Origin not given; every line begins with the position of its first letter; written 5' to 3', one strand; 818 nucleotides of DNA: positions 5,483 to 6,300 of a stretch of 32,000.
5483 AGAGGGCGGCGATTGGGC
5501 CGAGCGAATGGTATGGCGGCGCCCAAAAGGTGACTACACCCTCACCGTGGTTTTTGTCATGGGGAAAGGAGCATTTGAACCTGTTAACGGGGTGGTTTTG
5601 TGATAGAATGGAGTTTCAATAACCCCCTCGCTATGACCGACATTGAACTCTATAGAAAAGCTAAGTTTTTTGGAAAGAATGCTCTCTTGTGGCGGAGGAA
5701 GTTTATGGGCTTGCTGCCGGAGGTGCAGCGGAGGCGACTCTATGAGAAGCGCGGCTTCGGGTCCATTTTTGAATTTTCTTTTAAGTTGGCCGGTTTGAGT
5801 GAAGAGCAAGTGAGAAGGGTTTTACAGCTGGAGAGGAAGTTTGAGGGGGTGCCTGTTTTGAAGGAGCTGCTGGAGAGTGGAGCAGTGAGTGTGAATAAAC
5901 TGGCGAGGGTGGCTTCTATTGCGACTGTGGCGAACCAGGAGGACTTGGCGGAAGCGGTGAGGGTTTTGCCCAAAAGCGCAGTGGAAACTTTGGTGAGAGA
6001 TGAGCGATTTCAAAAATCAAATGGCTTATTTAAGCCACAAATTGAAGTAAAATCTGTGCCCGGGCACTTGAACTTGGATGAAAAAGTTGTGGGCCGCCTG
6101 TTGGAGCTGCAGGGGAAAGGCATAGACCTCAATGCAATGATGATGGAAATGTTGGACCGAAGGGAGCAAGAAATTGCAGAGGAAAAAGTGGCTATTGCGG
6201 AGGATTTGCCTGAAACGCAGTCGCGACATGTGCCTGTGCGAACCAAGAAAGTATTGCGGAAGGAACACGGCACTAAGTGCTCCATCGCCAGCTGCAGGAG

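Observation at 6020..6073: A 54-nt double-hairpin repeat family present three times, read in the same frame inside two unrelated genes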

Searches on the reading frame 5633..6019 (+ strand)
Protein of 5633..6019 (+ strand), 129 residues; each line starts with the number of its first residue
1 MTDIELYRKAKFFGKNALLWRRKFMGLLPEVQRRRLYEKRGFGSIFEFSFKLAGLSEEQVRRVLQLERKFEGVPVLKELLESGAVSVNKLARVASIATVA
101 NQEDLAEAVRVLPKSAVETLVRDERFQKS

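Call 114: predict_structure(alignment_id=A7)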
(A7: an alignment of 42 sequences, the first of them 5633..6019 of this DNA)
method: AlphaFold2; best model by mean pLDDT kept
length: 129 residues; sequences in the alignment: 42
mean_pLDDT: 97.0   pTM: 0.85
mean pLDDT of the five models: 97.0, 97.0, 96.2, 96.2, 95.7
residues with pLDDT >= 90: 126; 70-90: 3; 50-70: 0; < 50: 0
segments of 3 or more residues with pLDDT < 50: none
pLDDT, mean of each block of 10 residues (from residue 1): 97 96 98 98 98 98 98 98 97 97 98 96 90
secondary structure, 60 per line:
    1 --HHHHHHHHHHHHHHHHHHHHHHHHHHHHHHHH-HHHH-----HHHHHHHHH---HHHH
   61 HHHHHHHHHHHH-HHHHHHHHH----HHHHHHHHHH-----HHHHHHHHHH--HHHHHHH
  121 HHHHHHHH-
elements in order: H3-34 H36-39 H45-53 H57-72 H74-82 H87-96 H102-111 H114-128
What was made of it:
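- On ParB/Noc-type protein and palindromic site: The N-terminus is one long helix (call 114).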

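Call 116: fold_search(model_id=the predicted structure, library=pdb)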
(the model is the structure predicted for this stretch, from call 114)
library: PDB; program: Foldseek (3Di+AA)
matches with E <= 10: 83; with E <= 0.001: 0
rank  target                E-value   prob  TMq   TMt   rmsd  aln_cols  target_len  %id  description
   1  7bnr_B                1.2e-01  1.00  0.48  0.34   4.0        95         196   19  Crystal structure of a ParB Q52A mutant from Myxococcus xanthus bound to CTPyS (released 2021-09-08)
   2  7o0n_A                1.4e-01  0.99  0.48  0.35   5.9       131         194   15  Crystal structure of a ParB E93A mutant from Myxococcus xanthus bound to CDP and monothiophosphate (released 2021-09-15)
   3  7bnr_A                2.1e-01  0.99  0.47  0.34   4.0        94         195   19  Crystal structure of a ParB Q52A mutant from Myxococcus xanthus bound to CTPyS (released 2021-09-08)
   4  7bnk_B                2.3e-01  0.99  0.45  0.32   4.0        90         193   19  Crystal structure of ParB from Myxococcus xanthus bound to CDP and Monothiophosphate (released 2021-09-08)
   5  6sdk_A                3.7e-01  0.98  0.50  0.35   4.3       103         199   16  Crystal structure of bacterial ParB dimer bound to CDP (released 2019-10-23)
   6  7bnk_A                3.7e-01  0.95  0.46  0.34   5.8       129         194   16  Crystal structure of ParB from Myxococcus xanthus bound to CDP and Monothiophosphate (released 2021-09-08)
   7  6y93_A                4.8e-01  0.99  0.53  0.63   3.5        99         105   15  Crystal structure of the DNA-binding domain of the Nucleoid Occlusion Factor (Noc) complexed to the Noc-binding site ( (released 2020-08-05)
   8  7ng0                  7.9e-01  0.96  0.51  0.35   4.1       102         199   14  Crystal structure of N- and C-terminally truncated Geobacillus thermoleovorans nucleoid occlusion protein Noc (released 2021-02-17)
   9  6y93_B                8.7e-01  0.91  0.51  0.56   5.7       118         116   14  Crystal structure of the DNA-binding domain of the Nucleoid Occlusion Factor (Noc) complexed to the Noc-binding site ( (released 2020-08-05)
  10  6sdk_B                9.2e-01  0.84  0.43  0.31   5.0        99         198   19  Crystal structure of bacterial ParB dimer bound to CDP (released 2019-10-23)
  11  3ikj                  2.1e+00  0.12  0.28  0.10  10.4       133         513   11  Structural characterization for the nucleotide binding ability of subunit A mutant S238A of the A1AO ATP synthase (released 2010-01-12)
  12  6jpr_B                2.6e+00  0.06  0.17  0.14  16.5       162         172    9  Crystal structure of Phycocyanin from Nostoc sp. R76DM (released 2019-06-26)
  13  6ch3_B                2.6e+00  0.05  0.21  0.17  13.7       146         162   17  Crystal structure of the cytoplasmic domain of FlhA and FliS-FliC complex (released 2018-05-16)
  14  7ol9_A                2.8e+00  0.47  0.46  0.32   7.2       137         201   14  Crystal structure of C-terminally truncated Bacillus subtilis nucleoid occlusion protein (Noc) complexed to the Noc-bi (released 2022-03-09)
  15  1vz0_B                2.9e+00  0.35  0.42  0.31  12.1       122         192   20  Chromosome segregation protein Spo0J from Thermus thermophilus (released 2004-07-19)
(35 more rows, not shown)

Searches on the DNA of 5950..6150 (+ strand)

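Call 29: build_rna_model(alignment_id=A2, structure=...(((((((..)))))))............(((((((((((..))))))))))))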
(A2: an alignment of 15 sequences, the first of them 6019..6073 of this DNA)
Model R1 built from alignment A2 (15 sequences, 55 columns); structure: as given.
model positions 55; base pairs 18; branch points 1; effective number of sequences 5.62; information 1.011 bits per position. Calibrated on 0.2 Mb of random sequence (short: E-values are rough).
structure used (alignment columns):
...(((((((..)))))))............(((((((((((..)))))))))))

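Call 30: search_with_rna_model(model_id=R1, sources=[window, L002, L004, L005, L006, L007, L008, L009, L010, L011, L014, L015, L016, L017, L018, L019, L020, L021, L022, L023, L024, L025, L026, L027], max_evalue=1)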
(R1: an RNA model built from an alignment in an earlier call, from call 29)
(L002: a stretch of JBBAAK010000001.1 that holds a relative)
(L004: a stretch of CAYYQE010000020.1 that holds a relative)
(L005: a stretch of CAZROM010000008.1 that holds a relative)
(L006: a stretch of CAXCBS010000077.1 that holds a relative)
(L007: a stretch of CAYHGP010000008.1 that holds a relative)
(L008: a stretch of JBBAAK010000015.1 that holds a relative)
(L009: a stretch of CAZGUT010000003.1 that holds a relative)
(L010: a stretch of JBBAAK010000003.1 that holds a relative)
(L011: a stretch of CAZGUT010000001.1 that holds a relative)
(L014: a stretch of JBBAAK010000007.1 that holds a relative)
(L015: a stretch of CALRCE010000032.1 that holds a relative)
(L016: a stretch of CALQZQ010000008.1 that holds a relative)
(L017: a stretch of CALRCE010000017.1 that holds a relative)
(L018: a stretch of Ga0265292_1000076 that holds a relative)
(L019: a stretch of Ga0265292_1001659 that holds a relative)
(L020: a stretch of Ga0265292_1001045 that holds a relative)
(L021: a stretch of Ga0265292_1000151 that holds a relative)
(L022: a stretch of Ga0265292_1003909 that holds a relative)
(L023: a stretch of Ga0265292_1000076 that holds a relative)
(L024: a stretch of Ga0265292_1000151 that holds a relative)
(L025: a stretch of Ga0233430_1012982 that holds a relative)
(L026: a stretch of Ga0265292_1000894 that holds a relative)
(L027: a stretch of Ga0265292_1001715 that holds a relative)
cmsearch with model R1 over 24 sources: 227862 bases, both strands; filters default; matches with E-value up to 1: 51.
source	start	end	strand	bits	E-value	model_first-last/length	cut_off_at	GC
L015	7842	7896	+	77.3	4.3e-16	1-55/55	no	0.45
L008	4577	4631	+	76.3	7.4e-16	1-55/55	no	0.4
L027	5171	5225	+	76.3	7.4e-16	1-55/55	no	0.4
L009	2112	2166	-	76.2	8.1e-16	1-55/55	no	0.44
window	27796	27850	-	74.9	1.7e-15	1-55/55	no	0.45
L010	1923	1977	-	74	2.7e-15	1-55/55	no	0.44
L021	8268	8322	-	74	2.7e-15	1-55/55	no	0.44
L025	748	802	+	73.4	3.6e-15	1-55/55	no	0.42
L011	725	779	-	73.1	4.5e-15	1-55/55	no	0.42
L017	2385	2439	+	72.6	5.7e-15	1-55/55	no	0.44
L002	7158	7212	-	70.8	1.5e-14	1-55/55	no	0.47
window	6019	6073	+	69.6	2.9e-14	1-55/55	no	0.4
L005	1555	1609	+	66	2.1e-13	1-55/55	no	0.47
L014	6155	6209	-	64.9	3.7e-13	1-55/55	no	0.47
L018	1041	1094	+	64.2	5.6e-13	1-55/55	no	0.46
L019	12742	12795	-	64.2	5.6e-13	1-55/55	no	0.46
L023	1531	1584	-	64.2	5.6e-13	1-55/55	no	0.46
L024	190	243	+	63.1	1e-12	1-55/55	no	0.44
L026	5765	5818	+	63.1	1e-12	1-55/55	no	0.44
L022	8441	8494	-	62.1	1.8e-12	1-55/55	no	0.48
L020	10665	10718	-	62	1.8e-12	1-55/55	no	0.43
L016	5786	5840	+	59.2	8.3e-12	1-55/55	no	0.45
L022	885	939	+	48.8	2.5e-09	1-55/55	no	0.56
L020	611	666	-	48.5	2.9e-09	1-55/55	no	0.5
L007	1636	1666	+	30.6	5.1e-05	25-55/55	no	0.55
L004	1267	1297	-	27.1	0.00033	25-55/55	no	0.52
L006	4284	4314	+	27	0.00036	25-55/55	no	0.45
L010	1924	1945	+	22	0.0053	33-54/55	no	0.55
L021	8269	8290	+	22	0.0053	33-54/55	no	0.55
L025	780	801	-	21.9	0.0058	33-54/55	no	0.45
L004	1269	1288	+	19.2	0.025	34-53/55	no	0.6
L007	1645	1664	-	19.2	0.025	34-53/55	no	0.6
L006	4293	4312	-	19.1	0.027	34-53/55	no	0.5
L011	726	747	+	18.9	0.029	33-54/55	no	0.41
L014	5701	5740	+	16.4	0.12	1-55/55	no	0.25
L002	7191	7211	+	15.9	0.15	1-55/55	no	0.38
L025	2591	2606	+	15.4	0.2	36-51/55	no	0.62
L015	7873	7922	-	15.2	0.22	1-55/55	no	0.44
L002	7163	7176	+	13.7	0.5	37-50/55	no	0.71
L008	4613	4626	-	13.2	0.64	37-50/55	no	0.57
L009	2117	2130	+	13.2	0.64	37-50/55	no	0.57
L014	6160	6173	+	13.2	0.64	37-50/55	no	0.57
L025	2592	2605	-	13.2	0.64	37-50/55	no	0.57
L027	5207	5220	-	13.2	0.64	37-50/55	no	0.57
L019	12777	12792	+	13.2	0.66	4-19/55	no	0.38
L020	10700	10715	+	13.2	0.66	4-19/55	no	0.38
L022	8476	8491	+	13.2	0.66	4-19/55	no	0.38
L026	5768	5783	-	13.2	0.66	4-19/55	no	0.38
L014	6188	6208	+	12.6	0.91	1-55/55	no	0.48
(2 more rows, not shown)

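Call 56: search_with_rna_model(model_id=R1, sources=[L028, L029, L030, L031, L032], max_evalue=1, filters=off)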
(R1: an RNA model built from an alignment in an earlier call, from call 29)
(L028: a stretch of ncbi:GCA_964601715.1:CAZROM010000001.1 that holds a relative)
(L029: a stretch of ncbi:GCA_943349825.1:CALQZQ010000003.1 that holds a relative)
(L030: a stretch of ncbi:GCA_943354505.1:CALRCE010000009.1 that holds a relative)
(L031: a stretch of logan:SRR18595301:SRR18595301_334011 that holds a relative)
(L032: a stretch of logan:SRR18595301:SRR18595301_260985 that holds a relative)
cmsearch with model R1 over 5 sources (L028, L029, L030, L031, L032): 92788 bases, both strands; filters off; matches with E-value up to 1: 7.
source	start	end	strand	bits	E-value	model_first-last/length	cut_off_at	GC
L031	9338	9392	+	52.8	1.2e-10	1-55/55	no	0.45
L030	4587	4615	+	22.3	0.0019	27-55/55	no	0.52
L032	4753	4782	+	20.2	0.0059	26-55/55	no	0.47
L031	9799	9824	+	13.8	0.19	1-55/55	no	0.35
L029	10141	10160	+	12.5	0.38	34-53/55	no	0.4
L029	13684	13707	+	12.5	0.39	32-55/55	no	0.54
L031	9803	9816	-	11.9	0.54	5-18/55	no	0.43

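Call 71: search_rna_families(source=window, start=5950, end=6150, threshold=evalue, max_evalue=10)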
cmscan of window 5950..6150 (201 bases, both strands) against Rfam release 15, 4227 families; matches with E-value up to 10: 6.
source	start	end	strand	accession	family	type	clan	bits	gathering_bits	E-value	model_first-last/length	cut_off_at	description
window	6018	6057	+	RF00032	Histone3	Cis-reg;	-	17.3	34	0.026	1-46/46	no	Histone 3' UTR stem-loop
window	5950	6055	+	RF02638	EF0605_EF0606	Gene; sRNA;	-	14.2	219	1.5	39-179/179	5'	Enterococcus sRNA EF0605_EF0606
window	6086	6144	+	RF01839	eeev_FSE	Cis-reg; frameshift_element;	-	13.7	80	2.3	1-73/73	no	eastern equine encephalitis ribosomal frameshift element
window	6133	6150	+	RF01145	sR14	Gene; snRNA; snoRNA; CD-box;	-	11.2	38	0.8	1-18/54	3'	Small nucleolar RNA sR14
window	6135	6150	-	RF02750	ES003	Gene; sRNA;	-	10.9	37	9.5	38-53/53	5'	ES003 sRNA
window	6133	6150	+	RF01144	sR17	Gene; snRNA; snoRNA; CD-box;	-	8.8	36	9.7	1-18/55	3'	Small nucleolar RNA sR17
